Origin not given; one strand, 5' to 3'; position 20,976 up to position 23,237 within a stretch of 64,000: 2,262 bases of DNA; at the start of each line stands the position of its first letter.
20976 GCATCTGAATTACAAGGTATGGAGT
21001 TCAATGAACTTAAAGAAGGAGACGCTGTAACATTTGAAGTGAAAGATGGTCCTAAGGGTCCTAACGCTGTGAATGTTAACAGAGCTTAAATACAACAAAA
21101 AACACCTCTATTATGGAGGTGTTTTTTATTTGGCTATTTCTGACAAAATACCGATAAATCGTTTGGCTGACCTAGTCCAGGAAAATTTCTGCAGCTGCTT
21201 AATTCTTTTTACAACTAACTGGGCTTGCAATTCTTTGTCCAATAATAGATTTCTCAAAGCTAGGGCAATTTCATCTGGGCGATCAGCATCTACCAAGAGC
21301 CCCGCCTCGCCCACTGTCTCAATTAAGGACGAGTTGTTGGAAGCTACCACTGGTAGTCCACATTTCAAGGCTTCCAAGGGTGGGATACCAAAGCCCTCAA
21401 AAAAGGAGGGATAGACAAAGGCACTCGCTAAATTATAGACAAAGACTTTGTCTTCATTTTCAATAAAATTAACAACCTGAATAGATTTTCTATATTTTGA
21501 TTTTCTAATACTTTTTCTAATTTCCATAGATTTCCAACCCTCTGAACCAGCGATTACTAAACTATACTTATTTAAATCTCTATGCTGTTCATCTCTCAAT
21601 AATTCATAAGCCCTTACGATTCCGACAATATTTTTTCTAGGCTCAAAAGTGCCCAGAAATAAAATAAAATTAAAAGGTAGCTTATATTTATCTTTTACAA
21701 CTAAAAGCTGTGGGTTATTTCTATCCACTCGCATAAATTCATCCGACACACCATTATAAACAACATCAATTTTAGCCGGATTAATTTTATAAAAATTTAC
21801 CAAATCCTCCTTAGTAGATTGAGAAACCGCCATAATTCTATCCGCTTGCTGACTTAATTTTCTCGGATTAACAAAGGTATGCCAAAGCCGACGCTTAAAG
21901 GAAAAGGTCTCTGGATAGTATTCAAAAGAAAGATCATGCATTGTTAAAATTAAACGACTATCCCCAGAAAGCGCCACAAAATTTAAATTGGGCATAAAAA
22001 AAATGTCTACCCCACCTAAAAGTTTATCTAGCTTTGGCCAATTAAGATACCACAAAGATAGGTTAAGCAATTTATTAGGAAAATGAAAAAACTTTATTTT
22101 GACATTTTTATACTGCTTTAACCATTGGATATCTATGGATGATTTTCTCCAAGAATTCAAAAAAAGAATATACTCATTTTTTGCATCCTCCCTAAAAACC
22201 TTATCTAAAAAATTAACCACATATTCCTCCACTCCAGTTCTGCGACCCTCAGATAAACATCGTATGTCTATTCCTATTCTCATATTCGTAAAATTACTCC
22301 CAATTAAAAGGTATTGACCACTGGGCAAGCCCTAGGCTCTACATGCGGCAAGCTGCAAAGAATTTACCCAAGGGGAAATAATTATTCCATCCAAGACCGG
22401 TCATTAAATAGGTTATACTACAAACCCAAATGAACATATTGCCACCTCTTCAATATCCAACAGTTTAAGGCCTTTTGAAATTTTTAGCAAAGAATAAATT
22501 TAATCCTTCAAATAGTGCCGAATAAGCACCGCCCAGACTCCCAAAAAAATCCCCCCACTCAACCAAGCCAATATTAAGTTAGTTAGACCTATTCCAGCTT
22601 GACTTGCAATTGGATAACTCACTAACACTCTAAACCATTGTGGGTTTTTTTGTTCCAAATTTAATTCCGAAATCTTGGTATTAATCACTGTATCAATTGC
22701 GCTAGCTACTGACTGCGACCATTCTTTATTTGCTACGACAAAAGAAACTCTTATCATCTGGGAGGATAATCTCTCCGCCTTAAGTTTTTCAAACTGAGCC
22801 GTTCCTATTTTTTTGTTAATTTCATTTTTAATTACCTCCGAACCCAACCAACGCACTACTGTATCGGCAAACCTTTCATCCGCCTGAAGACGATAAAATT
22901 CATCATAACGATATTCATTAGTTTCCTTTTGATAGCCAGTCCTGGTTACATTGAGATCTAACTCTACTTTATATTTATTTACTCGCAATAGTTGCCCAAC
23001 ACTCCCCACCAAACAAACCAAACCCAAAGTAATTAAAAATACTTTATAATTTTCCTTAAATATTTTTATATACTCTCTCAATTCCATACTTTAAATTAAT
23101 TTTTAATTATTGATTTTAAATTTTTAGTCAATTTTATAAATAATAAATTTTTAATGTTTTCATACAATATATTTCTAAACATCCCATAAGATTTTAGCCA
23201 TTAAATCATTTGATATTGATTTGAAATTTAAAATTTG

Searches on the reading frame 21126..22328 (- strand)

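Call 12: search_protein_families(library=pfam, proteins=[window:21126-22328:-])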
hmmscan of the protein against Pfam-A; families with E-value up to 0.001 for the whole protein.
window:21126-22328:- (400 aa): 6 families
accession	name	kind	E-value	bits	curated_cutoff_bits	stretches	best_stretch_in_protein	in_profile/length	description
PF00534.26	Glycos_transf_1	-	6e-32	111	26.4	1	219-372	15-166/172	Glycosyl transferases group 1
PF13692.12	Glyco_trans_1_4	-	4.1e-24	85.9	27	1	222-364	4-142/142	Glycosyl transferases group 1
PF20706.3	GT4-conflict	-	2.7e-15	56.7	26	1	156-378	141-371/385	Family 4 Glycosyltransferase in conflict systems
PF13439.12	Glyco_transf_4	-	2e-14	54.4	28.5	1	32-197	3-169/170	Glycosyltransferase Family 4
PF13579.12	Glyco_trans_4_4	-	7.2e-06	26.9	29.7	1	123-193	94-158/158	Glycosyl transferase 4-like domain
PF13524.12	Glyco_trans_1_2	-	0.00043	20.7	25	1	250-389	10-140/144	Glycosyl transferase-like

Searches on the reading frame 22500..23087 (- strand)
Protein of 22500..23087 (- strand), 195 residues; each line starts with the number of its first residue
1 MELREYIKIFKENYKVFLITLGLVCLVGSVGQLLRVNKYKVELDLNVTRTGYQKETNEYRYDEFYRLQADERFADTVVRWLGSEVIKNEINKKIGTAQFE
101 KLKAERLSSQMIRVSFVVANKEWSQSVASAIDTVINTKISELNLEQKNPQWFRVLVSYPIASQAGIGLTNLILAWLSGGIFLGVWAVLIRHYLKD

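Call 12: search_protein_families(library=pfam, proteins=[window:22500-23087:-])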
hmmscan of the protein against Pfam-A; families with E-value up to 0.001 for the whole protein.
window:22500-23087:- (195 aa): 0 families

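Call 75: find_homologous_proteins(query=window:22500-23087:-, max_evalue=1e-20)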
Query window:22500-23087:- (195 aa): 678 proteins with E <= 1e-20 among 881 candidates; the best 120 are listed.
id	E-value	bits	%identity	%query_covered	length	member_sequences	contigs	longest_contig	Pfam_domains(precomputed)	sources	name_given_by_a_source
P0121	8.5e-122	422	100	100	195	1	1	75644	-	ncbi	ncbi:MAG: hypothetical protein WAV16_01340 [Candidatus Moraniibacteriota bacterium]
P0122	1.5e-118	411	98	100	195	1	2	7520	-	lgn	-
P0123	5.0e-118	409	97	100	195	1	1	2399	-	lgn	-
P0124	1.9e-83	297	70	99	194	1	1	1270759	-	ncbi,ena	ncbi:MAG: hypothetical protein ACWGHO_03585 [Candidatus Moraniibacteriota bacterium]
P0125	1.9e-81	290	68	99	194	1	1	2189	-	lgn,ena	-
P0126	6.9e-81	288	67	99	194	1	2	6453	-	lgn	-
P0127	7.0e-80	285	67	99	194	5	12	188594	-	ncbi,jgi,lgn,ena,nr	ncbi:MAG: hypothetical protein UR66_C0009G0141 [Candidatus Moranbacteria bacterium GW2011_GWE1_35_17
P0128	1.4e-79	284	65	99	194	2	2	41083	-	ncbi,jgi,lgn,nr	ncbi:MAG: hypothetical protein RBS77_01215 [Candidatus Moranbacteria bacterium]|jgi:capsular polysac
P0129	2.0e-78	280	64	99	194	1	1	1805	-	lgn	-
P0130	3.3e-77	276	69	99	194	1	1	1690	-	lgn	-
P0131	8.5e-75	269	64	99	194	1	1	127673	-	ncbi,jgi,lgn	ncbi:MAG: hypothetical protein WC682_03675 [Parcubacteria group bacterium]|jgi:capsular polysacchari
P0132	5.5e-74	266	65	99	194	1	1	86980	-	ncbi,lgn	-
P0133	1.7e-72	261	63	99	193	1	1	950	-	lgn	-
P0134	1.4e-71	258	62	99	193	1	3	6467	-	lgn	-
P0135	1.0e-70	255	62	99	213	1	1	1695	PF02706.21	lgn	-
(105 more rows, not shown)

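Call 76: find_encoding_contigs(protein=P0122, flank=10000, max_places=3)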
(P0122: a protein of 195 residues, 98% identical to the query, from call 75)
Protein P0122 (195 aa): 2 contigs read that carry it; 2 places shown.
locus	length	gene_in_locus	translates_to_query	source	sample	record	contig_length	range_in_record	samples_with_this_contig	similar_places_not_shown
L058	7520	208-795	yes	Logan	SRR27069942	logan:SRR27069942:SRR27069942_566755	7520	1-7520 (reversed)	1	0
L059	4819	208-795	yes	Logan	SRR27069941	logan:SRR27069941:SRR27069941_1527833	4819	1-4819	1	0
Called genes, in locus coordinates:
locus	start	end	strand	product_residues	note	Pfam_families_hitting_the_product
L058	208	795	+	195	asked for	-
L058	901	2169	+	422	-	PF13439:Glyco_transf_4, PF13579:Glyco_trans_4_4 (weak), PF20706:GT4-conflict, PF00534:Glycos_transf_1, PF13692:Glyco_trans_1_4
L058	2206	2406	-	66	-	PF00313:CSD, PF08206:OB_RNB (faint)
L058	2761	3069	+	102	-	-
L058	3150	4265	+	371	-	PF13192:Thioredoxin_3 (faint), PF13098:Thioredoxin_2 (weak), PF13462:Thioredoxin_4, PF01323:DSBA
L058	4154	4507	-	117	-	-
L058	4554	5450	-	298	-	PF17827:PrmC_N, PF02384:N6_Mtase, PF06325:PrmA (weak), PF13847:Methyltransf_31, PF08242:Methyltransf_12 (faint), PF09445:Methyltransf_15 (faint), PF13649:Methyltransf_25 (weak)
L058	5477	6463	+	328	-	-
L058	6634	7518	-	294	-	?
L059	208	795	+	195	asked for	-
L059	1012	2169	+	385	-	PF13439:Glyco_transf_4, PF13579:Glyco_trans_4_4 (weak), PF20706:GT4-conflict, PF00534:Glycos_transf_1, PF13692:Glyco_trans_1_4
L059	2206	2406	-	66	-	PF00313:CSD, PF08206:OB_RNB (faint)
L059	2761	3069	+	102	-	-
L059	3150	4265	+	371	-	PF13192:Thioredoxin_3 (faint), PF13098:Thioredoxin_2 (weak), PF13462:Thioredoxin_4, PF01323:DSBA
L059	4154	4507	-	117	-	-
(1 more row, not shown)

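Call 77: find_encoding_contigs(protein=P0123, flank=10000, max_places=2)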
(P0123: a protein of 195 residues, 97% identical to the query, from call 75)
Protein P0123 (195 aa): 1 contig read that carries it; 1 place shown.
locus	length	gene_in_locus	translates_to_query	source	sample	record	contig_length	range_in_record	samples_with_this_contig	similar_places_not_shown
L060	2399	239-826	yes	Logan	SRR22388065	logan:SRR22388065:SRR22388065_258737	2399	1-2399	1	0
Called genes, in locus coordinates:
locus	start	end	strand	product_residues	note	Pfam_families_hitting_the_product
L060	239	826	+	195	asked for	-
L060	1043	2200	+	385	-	PF13439:Glyco_transf_4, PF13579:Glyco_trans_4_4 (weak), PF20706:GT4-conflict, PF00534:Glycos_transf_1, PF13692:Glyco_trans_1_4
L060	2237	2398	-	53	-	?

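Call 78: find_encoding_contigs(protein=P0124, flank=10000, max_places=2)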
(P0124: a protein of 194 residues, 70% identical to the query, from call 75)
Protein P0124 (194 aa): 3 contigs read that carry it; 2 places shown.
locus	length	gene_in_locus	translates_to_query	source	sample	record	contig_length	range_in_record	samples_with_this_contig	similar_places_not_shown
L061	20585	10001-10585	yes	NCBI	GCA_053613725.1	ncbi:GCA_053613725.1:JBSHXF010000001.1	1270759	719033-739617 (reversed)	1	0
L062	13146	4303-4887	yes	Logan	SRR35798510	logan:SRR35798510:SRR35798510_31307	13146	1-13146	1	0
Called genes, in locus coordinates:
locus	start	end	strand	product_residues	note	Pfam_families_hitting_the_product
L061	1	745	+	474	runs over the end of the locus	-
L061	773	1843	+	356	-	PF11104:PilM_2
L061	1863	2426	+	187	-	-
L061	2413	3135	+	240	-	-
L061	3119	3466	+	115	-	-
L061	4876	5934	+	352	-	PF25852:DUF6242_C (faint), PF14870:PSII_BNR (faint), PF15902:Sortilin-Vps10, PF02012:BNR (faint), PF23381:Beta-prop_IFT122_1st (faint), PF15902:Sortilin-Vps10 (weak)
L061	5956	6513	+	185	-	PF01765:RRF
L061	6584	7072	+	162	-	-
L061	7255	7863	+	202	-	-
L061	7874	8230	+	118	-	-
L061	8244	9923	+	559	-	-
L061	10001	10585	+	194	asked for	-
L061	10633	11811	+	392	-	PF13439:Glyco_transf_4, PF20706:GT4-conflict, PF00534:Glycos_transf_1, PF13692:Glyco_trans_1_4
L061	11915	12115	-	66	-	PF00313:CSD, PF08206:OB_RNB (weak)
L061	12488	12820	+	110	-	-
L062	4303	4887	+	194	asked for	-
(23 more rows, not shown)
